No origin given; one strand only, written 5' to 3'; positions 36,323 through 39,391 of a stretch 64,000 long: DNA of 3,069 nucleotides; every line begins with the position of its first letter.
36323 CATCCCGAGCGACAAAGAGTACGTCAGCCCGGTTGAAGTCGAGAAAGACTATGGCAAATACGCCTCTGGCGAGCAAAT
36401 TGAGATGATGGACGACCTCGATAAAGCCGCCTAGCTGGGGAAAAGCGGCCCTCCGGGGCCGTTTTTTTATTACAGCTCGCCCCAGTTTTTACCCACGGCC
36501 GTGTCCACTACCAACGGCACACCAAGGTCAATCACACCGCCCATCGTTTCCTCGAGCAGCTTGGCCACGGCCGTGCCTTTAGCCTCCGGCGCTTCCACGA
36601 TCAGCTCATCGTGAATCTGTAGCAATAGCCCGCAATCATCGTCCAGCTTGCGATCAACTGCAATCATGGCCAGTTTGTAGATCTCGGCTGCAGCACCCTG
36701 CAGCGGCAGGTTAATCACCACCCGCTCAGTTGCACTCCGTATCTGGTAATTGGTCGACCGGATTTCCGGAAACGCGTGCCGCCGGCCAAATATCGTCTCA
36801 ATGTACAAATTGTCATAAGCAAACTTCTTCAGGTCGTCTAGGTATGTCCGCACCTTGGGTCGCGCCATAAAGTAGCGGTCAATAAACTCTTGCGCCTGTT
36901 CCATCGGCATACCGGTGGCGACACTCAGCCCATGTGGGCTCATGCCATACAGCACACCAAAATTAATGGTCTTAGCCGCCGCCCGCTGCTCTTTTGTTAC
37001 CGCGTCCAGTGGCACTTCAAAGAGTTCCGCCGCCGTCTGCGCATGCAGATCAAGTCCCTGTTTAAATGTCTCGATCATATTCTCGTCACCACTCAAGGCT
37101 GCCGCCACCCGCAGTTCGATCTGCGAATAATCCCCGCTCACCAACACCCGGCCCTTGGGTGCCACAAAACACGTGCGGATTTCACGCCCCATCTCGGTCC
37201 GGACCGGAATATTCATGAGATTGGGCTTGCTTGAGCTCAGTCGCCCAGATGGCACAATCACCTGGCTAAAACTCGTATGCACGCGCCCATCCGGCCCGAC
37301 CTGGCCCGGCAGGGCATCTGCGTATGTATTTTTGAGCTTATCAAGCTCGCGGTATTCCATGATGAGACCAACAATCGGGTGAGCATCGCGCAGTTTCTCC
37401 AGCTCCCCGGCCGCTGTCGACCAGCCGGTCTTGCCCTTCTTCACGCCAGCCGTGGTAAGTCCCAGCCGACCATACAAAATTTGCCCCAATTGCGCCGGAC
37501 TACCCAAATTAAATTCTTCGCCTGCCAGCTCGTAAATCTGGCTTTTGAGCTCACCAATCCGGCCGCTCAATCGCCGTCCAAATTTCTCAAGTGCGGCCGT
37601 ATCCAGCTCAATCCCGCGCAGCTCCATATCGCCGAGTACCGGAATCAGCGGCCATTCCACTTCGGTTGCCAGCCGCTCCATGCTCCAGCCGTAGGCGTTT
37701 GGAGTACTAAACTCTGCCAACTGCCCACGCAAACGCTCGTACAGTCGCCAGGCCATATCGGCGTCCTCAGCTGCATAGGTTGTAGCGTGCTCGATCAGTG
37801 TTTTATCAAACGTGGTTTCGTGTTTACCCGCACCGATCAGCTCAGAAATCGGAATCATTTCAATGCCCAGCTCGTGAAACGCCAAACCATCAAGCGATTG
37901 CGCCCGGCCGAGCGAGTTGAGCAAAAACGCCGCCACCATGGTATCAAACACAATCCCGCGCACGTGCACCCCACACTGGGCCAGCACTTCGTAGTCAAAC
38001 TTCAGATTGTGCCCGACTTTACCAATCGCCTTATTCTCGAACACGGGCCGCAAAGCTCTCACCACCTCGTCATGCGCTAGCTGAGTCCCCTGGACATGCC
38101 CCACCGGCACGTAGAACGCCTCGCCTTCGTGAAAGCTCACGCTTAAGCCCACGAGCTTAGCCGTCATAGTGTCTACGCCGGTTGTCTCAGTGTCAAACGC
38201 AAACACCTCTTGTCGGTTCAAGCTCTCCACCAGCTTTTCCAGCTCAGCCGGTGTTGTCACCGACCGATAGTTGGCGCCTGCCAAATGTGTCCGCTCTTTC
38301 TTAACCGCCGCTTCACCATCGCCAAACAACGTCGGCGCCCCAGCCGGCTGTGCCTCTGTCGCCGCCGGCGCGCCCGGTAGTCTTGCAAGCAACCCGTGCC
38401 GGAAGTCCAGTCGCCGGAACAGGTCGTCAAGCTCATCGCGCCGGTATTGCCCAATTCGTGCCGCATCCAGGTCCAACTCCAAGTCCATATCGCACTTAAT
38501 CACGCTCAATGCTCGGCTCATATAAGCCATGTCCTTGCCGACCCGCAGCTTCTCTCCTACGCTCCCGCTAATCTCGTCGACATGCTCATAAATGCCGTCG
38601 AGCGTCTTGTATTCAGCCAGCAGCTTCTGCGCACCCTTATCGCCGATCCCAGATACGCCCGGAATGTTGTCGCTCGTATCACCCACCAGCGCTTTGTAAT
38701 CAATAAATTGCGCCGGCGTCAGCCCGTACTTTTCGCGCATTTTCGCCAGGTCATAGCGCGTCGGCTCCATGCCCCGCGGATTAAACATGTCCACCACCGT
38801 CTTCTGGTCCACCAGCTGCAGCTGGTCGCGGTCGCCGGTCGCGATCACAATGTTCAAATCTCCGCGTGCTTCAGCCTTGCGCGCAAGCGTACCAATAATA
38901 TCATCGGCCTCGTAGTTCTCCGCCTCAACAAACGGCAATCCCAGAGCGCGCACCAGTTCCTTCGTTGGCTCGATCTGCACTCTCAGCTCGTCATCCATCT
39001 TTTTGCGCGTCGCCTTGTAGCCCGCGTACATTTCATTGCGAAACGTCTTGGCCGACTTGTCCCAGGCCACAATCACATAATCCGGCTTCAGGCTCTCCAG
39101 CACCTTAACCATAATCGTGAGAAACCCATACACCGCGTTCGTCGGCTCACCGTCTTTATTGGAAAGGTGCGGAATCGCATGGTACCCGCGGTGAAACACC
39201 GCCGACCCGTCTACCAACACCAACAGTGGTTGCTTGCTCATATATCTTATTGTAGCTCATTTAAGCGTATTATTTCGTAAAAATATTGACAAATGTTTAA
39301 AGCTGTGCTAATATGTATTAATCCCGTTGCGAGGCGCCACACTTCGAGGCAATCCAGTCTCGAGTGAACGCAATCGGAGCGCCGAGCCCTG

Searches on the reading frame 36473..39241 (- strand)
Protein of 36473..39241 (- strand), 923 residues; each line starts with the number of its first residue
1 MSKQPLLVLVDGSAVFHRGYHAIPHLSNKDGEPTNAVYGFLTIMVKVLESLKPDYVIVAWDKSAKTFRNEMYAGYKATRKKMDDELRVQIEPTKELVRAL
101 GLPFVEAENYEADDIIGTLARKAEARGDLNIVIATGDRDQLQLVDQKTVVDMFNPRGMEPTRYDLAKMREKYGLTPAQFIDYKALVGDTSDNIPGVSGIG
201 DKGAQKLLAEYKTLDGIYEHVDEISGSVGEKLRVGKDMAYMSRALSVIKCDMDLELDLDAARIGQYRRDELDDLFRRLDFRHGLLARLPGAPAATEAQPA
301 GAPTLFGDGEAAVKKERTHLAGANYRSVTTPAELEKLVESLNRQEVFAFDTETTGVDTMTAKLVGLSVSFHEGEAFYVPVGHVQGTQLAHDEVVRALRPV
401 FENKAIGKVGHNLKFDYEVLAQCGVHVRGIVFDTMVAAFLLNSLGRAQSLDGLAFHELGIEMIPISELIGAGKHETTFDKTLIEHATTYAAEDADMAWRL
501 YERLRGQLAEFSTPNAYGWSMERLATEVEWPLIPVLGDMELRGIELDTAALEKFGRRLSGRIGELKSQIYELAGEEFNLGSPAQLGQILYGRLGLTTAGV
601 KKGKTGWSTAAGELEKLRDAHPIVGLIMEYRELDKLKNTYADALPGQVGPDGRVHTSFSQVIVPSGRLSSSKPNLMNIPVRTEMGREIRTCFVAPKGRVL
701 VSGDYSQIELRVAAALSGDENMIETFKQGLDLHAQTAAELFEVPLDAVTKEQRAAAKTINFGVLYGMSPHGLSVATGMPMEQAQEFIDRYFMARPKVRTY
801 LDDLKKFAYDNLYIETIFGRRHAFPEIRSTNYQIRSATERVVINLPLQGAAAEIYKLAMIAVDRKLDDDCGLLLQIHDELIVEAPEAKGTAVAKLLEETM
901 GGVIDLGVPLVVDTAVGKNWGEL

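Call 11: find_related_loci(query=window:36473-39241:-, collection=genome_contigs, flank=4000)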
Query window:36473-39241:- (923 aa) in genome_contigs; peptide patterns used: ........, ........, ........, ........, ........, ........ (x = any residue, [..] = any of these).
88 stretches matched a pattern; 58 encode a relative of the query (tblastn E <= 1e-3); 58 distinct loci.
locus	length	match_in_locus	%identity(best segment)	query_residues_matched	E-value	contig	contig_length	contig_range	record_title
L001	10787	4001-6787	71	1-923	0e+0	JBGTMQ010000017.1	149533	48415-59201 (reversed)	MAG: Candidatus Saccharimonadia bacterium isolate JTS-RE368 k141_5953819, whole genome shotgun sequence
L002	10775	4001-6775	71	1-923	0e+0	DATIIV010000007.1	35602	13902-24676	MAG TPA_asm: Candidatus Saccharimonadia bacterium isolate SMAG_U15674 k141_529177, whole genome shotgun sequence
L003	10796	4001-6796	71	1-923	0e+0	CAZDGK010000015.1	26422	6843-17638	MAG TPA_asm: uncultured Candidatus Saccharimonadales bacterium isolate SRP200132_co1_505 genome assembly, contig: NODE_3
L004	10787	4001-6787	70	3-923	0e+0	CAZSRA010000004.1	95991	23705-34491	MAG TPA_asm: uncultured Candidatus Saccharimonadales bacterium isolate SRP200132_co1_243 genome assembly, contig: NODE_2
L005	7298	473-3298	68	1-923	0e+0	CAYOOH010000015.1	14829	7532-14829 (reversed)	MAG TPA_asm: uncultured Candidatus Saccharimonadales bacterium isolate SRP200132_co1_41 genome assembly, contig: NODE_70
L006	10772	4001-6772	68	3-923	0e+0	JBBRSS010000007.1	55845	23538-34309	MAG: Candidatus Saccharimonadia bacterium isolate La2_metabat2.113 La2_metabat2.113_K_2630049L55845_cov_28.0147, whole g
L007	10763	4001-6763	65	1-923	0e+0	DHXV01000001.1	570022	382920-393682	MAG TPA_asm: Patescibacteria group bacterium UBA5147 UBA5147_contig_353, whole genome shotgun sequence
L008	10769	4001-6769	68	3-923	0e+0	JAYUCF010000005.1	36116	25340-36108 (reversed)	MAG: bacterium isolate GFS_6887 GFS_6887_4, whole genome shotgun sequence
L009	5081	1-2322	62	148-923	0e+0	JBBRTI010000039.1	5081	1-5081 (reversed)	MAG: Candidatus Saccharimonadia bacterium isolate La2_metabat2.203 La2_metabat2.203_K_1223614L5081_cov_14.9038, whole ge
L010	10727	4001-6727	53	1-923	0e+0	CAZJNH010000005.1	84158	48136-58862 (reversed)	MAG TPA_asm: uncultured Candidatus Saccharibacteria bacterium isolate SRP200132_co1_169 genome assembly, contig: NODE_34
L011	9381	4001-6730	53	1-923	0e+0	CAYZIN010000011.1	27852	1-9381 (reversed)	MAG TPA_asm: uncultured Candidatus Saccharibacteria bacterium isolate SRP200132_co1_785 genome assembly, contig: NODE_29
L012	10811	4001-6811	68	1-923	0e+0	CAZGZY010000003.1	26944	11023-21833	MAG TPA_asm: uncultured Candidatus Saccharimonadales bacterium isolate SRP200132_co1_597 genome assembly, contig: NODE_3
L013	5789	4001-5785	69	1-595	0e+0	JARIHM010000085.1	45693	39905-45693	MAG: Candidatus Saccharibacteria bacterium isolate CullarsAll.DT.42 k141_452137, whole genome shotgun sequence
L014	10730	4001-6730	45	1-923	0e+0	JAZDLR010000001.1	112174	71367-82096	MAG: Candidatus Komeilibacteria bacterium isolate MEGAHIT-group-0.611 k141_7463748, whole genome shotgun sequence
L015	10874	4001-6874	48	7-923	0e+0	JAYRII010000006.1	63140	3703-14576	MAG: Candidatus Saccharimonadia bacterium isolate SZ_szas25bin.4 k141_708425, whole genome shotgun sequence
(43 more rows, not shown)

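Call 19: find_encoding_contigs(protein=window:36473-39241:-, flank=3000, max_places=10)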
Protein window:36473-39241:- (923 aa): no gene with exactly this product is on record in the collection.

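Call 22: find_homologous_proteins(query=window:36473-39241:-, max_evalue=1e-100)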
Query window:36473-39241:- (923 aa): 7926 proteins with E <= 1e-100 among 8000 candidates; the best 120 are listed.
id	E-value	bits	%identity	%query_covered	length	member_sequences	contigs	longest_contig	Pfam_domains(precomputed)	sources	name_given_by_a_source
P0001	0.0e+0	2075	100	100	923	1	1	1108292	PF01612.27,PF01367.26,PF02739.23,PF00476.27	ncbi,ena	-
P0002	0.0e+0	1797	87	100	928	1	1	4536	PF01612.27,PF01367.26,PF02739.23,PF22619.3,PF00476.27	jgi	jgi:DNA polymerase I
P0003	0.0e+0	1553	75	100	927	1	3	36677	PF01612.27,PF01367.26,PF02739.23,PF22619.3,PF00476.27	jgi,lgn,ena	-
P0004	0.0e+0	1478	73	100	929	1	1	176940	PF01612.27,PF01367.26,PF02739.23,PF22619.3,PF00476.27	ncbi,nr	ncbi:MAG: polymerase [Patescibacteria group bacterium]|nr:polymerase [Patescibacteria group bacteriu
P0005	0.0e+0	1462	71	100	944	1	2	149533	PF01612.27,PF01367.26,PF02739.23,PF22619.3,PF00476.27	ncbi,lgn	-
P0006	0.0e+0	1457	70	100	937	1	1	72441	PF01612.27,PF01367.26,PF02739.23,PF22619.3,PF00476.27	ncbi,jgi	ncbi:MAG TPA: DNA polymerase I [Candidatus Saccharimonadia bacterium]|jgi:DNA polymerase-1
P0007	0.0e+0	1448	70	100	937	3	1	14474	PF01612.27,PF01367.26,PF02739.23,PF22619.3,PF00476.27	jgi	jgi:DNA polymerase-1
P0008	0.0e+0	1448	70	100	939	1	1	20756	PF01612.27,PF01367.26,PF02739.23,PF22619.3,PF00476.27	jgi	jgi:DNA polymerase-1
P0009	0.0e+0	1446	71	100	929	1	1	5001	PF01612.27,PF01367.26,PF02739.23,PF22619.3,PF00476.27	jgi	-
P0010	0.0e+0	1445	69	100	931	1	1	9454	PF01612.27,PF01367.26,PF02739.23,PF22619.3,PF00476.27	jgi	jgi:DNA polymerase-1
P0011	0.0e+0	1444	70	100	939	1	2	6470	PF01612.27,PF01367.26,PF02739.23,PF22619.3,PF00476.27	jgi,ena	-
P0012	0.0e+0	1442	70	100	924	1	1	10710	PF01612.27,PF01367.26,PF02739.23,PF22619.3,PF00476.27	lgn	-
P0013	0.0e+0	1442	71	100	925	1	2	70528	PF01612.27,PF01367.26,PF02739.23,PF22619.3,PF00476.27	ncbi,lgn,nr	ncbi:MAG TPA: DNA polymerase I [Candidatus Saccharimonadia bacterium]|nr:DNA polymerase I [Candidatu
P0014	0.0e+0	1437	70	100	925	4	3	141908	PF01612.27,PF01367.26,PF02739.23,PF22619.3,PF00476.27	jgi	jgi:DNA polymerase-1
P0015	0.0e+0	1435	70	100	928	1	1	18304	PF01612.27,PF01367.26,PF02739.23,PF22619.3,PF00476.27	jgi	jgi:DNA polymerase-1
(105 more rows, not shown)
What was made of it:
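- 36470..39241 (-): polA (DNA polymerase I, 923 aa), the gene flanking the spacer on one side. Relatives are 65-87% identical and come from Saccharimonadia genomes (calls 11, 22).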

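Call 23: find_encoding_contigs(protein=P0002, flank=5000, max_places=4)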
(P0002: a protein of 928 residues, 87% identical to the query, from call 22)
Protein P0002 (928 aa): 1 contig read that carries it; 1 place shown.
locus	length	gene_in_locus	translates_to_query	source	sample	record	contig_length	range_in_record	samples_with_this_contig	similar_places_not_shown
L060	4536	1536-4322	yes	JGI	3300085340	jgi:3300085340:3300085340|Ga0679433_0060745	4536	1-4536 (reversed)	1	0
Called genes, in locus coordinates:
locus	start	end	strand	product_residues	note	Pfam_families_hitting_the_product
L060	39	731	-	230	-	-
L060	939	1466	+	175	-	-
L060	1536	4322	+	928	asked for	PF02739:5_3_exonuc_N, PF01367:5_3_exonuc, PF01612:DNA_pol_A_exo1, PF22619:DNA_polI_exo1 (weak), PF00476:DNA_pol_A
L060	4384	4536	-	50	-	?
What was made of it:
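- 36470..39241 (-): Homologues carry the Pfam domains 5_3_exonuc_N, DNA_pol_A_exo1 and DNA_pol_A (calls 22, 23).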

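Call 24: find_encoding_contigs(protein=P0003, flank=10000, max_places=4)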
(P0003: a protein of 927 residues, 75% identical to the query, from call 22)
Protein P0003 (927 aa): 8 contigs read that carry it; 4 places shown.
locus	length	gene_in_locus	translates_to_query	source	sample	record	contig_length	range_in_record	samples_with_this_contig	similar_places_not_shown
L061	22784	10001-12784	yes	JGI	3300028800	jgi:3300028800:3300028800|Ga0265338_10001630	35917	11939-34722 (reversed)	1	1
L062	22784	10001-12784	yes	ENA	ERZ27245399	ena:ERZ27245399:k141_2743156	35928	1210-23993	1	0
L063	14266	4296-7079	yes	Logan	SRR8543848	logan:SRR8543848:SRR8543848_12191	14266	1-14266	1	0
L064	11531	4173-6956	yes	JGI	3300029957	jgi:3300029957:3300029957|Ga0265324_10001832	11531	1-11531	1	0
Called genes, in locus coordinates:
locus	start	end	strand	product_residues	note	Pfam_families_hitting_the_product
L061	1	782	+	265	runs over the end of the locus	PF00730:HhH-GPD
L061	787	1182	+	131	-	PF11253:DUF3052 (weak)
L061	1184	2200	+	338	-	PF02811:PHP (weak)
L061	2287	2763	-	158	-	-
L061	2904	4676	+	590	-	PF01807:Zn_ribbon_DnaG, PF08275:DNAG_N, PF01751:Toprim, PF13155:Toprim_2, PF13362:Toprim_3 (weak), PF13662:Toprim_4, PF10410:DnaB_bind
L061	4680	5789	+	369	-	PF03979:Sigma70_r1_1, PF00140:Sigma70_r1_2, PF04542:Sigma70_r2, PF04539:Sigma70_r3, PF04545:Sigma70_r4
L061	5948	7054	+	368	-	PF13784:Fic_N, PF02661:Fic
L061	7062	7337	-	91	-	PF01047:MarR (weak), PF12802:MarR_2 (weak)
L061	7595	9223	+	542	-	PF07690:MFS_1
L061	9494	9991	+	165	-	-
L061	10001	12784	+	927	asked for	PF02739:5_3_exonuc_N, PF01367:5_3_exonuc, PF01612:DNA_pol_A_exo1, PF22619:DNA_polI_exo1 (weak), PF00476:DNA_pol_A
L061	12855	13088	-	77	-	PF11387:DUF2795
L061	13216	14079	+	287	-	PF01149:Fapy_DNA_glyco, PF06831:H2TH, PF06827:zf-FPG_IleRS (weak)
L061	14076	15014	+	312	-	PF06144:DNA_pol3_delta (faint), PF21694:DNA_pol3_delta_C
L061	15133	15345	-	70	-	-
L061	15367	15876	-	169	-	PF02475:TRM5-TYW2_MTfase, PF05175:MTS, PF06325:PrmA, PF13847:Methyltransf_31, PF13649:Methyltransf_25, PF08241:Methyltransf_11 (weak), PF08242:Methyltransf_12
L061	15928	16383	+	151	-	-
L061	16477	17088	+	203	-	PF12917:YfbR-like (faint), PF13023:HD_3, PF01966:HD (weak)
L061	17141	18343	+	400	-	PF01368:DHH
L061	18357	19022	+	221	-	PF01509:TruB_N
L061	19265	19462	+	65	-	PF19462:DUF5999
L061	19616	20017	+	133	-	-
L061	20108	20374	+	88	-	PF00312:Ribosomal_S15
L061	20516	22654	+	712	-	PF01138:RNase_PH, PF03725:RNase_PH_C, PF03726:PNPase (weak), PF01138:RNase_PH, PF00013:KH_1, PF00575:S1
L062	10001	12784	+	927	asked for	PF02739:5_3_exonuc_N, PF01367:5_3_exonuc, PF01612:DNA_pol_A_exo1, PF22619:DNA_polI_exo1 (weak), PF00476:DNA_pol_A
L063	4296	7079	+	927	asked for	PF02739:5_3_exonuc_N, PF01367:5_3_exonuc, PF01612:DNA_pol_A_exo1, PF22619:DNA_polI_exo1 (weak), PF00476:DNA_pol_A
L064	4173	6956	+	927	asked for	PF02739:5_3_exonuc_N, PF01367:5_3_exonuc, PF01612:DNA_pol_A_exo1, PF22619:DNA_polI_exo1 (weak), PF00476:DNA_pol_A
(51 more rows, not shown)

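Call 25: find_encoding_contigs(protein=P0004, flank=10000, max_places=4)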
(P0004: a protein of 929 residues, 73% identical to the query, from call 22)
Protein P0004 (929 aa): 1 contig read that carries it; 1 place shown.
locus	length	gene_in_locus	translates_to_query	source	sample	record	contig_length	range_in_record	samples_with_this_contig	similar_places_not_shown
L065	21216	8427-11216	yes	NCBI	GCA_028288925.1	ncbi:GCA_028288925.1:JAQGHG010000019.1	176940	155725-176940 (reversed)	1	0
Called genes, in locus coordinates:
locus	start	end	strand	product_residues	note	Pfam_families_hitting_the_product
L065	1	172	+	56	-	?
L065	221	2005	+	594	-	PF01807:Zn_ribbon_DnaG, PF08275:DNAG_N, PF01751:Toprim, PF13155:Toprim_2, PF13662:Toprim_4, PF10410:DnaB_bind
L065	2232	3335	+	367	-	PF03979:Sigma70_r1_1, PF00140:Sigma70_r1_2, PF04542:Sigma70_r2, PF04539:Sigma70_r3, PF04545:Sigma70_r4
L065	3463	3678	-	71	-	-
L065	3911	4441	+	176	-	-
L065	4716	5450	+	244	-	-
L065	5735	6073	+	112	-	-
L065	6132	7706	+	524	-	PF13522:GATase_6, PF13537:GATase_7, PF00156:Pribosyltran (weak)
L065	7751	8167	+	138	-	-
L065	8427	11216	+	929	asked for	PF02739:5_3_exonuc_N, PF01367:5_3_exonuc, PF01612:DNA_pol_A_exo1, PF22619:DNA_polI_exo1 (weak), PF00476:DNA_pol_A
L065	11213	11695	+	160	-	-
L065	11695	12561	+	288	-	PF01149:Fapy_DNA_glyco, PF06831:H2TH, PF06827:zf-FPG_IleRS (weak)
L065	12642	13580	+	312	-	PF06144:DNA_pol3_delta (weak), PF21694:DNA_pol3_delta_C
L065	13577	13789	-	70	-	-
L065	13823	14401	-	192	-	PF02475:TRM5-TYW2_MTfase, PF05175:MTS, PF02353:CMAS (weak), PF13489:Methyltransf_23 (weak), PF06325:PrmA, PF13847:Methyltransf_31, PF13649:Methyltransf_25, PF08241:Methyltransf_11 (weak), +1 more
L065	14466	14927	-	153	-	PF01649:Ribosomal_S20p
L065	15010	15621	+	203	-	PF12917:YfbR-like (weak), PF13023:HD_3, PF01966:HD (weak)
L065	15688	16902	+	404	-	PF01368:DHH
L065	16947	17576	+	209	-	PF01509:TruB_N, PF16198:TruB_C_2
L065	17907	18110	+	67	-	PF19462:DUF5999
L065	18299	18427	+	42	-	-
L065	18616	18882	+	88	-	PF00312:Ribosomal_S15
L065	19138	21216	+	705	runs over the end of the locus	PF01138:RNase_PH, PF03725:RNase_PH_C, PF03726:PNPase, PF01138:RNase_PH, PF00013:KH_1, PF00575:S1, PF23459:S1_RRP5 (faint)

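Call 75: list_cluster_members(proteins=[P0001, P0121])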
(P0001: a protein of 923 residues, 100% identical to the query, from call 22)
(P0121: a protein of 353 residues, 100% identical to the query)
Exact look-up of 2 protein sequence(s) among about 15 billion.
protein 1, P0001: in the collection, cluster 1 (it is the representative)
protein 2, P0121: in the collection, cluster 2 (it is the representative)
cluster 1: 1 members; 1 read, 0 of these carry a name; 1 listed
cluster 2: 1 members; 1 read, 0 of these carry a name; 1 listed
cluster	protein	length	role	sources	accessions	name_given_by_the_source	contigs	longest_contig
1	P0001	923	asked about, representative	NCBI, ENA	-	-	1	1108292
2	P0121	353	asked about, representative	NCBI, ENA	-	-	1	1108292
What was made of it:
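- Tried and rejected: It could not be retrieved (call 75).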

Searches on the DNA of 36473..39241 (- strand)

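Call 46: search_rna_families(sources=[L001, L002, L003, L004, L007, L012, L068, L071, L060, L061, L065], threshold=gathering)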
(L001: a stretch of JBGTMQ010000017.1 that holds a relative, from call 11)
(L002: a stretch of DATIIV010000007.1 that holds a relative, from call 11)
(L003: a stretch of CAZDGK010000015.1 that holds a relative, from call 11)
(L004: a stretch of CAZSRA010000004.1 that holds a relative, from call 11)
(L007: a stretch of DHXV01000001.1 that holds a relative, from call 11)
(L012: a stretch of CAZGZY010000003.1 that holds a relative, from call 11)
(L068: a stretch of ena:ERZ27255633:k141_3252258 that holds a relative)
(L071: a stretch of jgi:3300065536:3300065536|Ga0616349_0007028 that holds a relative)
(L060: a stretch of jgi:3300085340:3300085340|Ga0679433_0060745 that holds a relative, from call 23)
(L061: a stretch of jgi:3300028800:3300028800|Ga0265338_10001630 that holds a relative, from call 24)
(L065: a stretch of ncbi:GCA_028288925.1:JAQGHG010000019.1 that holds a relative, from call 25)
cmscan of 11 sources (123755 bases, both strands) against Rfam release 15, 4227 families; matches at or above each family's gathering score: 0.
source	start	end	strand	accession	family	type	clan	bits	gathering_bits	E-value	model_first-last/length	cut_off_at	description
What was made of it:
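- Tried and rejected: A gathering search on 11 related loci found no RNA gene near polA in relatives either (call 46).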
